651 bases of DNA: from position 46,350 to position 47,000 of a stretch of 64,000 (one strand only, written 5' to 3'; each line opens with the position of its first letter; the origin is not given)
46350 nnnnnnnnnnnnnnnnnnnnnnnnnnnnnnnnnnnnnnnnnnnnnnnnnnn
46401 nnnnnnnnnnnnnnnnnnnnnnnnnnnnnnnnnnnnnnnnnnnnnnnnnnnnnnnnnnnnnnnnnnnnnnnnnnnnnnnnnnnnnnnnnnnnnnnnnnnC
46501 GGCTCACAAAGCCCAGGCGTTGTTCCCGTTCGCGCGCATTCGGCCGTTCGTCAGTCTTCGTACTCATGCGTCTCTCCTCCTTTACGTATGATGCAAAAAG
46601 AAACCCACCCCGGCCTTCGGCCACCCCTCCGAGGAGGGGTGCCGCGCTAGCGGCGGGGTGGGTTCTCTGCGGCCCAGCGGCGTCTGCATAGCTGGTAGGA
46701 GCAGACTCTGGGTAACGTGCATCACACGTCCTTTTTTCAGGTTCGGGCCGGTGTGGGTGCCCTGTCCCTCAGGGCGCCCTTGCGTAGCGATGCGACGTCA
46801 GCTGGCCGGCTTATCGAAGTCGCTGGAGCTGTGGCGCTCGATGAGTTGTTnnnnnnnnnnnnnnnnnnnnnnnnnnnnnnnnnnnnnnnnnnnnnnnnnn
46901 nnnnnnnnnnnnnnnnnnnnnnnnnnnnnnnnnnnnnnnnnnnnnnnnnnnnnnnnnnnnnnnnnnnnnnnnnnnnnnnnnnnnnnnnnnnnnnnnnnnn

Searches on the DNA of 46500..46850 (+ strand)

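Call 8: search_rna_families(source=window, start=46500, end=46850, threshold=evalue, max_evalue=10, show_alignments=3)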
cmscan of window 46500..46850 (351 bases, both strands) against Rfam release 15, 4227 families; matches with E-value up to 10: 3.
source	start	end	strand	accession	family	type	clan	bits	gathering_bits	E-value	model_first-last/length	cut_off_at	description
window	46624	46638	-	RF00502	TCV_Pr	Cis-reg;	-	13.4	40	8.4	8-26/34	no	Turnip crinkle virus (TCV) core promoter hairpin (Pr)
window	46566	46660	-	RF00634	SAM-IV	Cis-reg; riboswitch;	CL00012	13.2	38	8.5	1-116/116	no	SAM (S-adenosyl methionine) riboswitch aptamer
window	46602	46642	-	RF01762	whalefall-1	Gene; sRNA;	-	11.1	37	5.6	1-56/56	no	Whalefall-1 RNA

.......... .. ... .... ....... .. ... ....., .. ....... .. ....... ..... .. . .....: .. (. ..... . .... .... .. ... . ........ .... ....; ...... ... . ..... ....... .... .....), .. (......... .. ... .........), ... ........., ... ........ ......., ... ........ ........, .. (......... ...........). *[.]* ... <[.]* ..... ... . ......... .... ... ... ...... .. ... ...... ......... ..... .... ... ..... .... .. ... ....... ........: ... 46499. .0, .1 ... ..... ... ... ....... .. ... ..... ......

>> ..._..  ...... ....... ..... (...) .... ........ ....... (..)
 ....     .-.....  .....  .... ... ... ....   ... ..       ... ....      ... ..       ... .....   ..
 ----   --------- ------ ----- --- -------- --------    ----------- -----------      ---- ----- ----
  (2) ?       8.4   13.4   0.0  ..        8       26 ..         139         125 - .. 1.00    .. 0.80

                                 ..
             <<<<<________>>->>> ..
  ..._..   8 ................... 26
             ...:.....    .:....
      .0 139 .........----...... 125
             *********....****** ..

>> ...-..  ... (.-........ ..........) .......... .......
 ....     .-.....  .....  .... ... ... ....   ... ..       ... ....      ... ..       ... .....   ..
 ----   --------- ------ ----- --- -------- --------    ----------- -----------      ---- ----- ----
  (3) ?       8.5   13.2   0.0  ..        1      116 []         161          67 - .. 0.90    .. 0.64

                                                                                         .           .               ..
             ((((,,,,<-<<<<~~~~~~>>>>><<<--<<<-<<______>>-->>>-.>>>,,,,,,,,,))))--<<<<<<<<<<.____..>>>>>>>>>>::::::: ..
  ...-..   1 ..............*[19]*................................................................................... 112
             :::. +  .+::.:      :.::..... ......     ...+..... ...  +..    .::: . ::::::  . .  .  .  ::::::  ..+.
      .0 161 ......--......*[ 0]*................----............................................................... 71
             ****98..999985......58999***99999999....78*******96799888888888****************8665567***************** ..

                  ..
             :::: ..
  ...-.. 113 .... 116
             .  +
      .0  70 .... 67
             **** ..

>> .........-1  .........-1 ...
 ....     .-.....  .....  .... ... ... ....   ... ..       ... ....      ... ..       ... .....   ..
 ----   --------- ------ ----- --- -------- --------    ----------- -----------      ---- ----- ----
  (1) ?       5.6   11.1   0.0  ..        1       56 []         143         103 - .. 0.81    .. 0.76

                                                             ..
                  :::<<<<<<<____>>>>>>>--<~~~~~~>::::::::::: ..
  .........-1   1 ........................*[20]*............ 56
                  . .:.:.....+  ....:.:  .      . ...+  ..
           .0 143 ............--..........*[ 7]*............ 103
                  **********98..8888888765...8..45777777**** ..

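Call 72: search_dna_similar(query=window:46584-46729:+, collection=plasmids, mode=distant, max_evalue=0.01, max_rows=10)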
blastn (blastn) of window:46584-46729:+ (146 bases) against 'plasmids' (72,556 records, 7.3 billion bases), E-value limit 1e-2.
No match.

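Call 73: search_dna_similar(query=window:46584-46729:+, collection=phages, mode=distant, max_evalue=0.01, max_rows=10)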
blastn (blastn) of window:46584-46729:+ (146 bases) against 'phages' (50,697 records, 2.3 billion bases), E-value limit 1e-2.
No match.
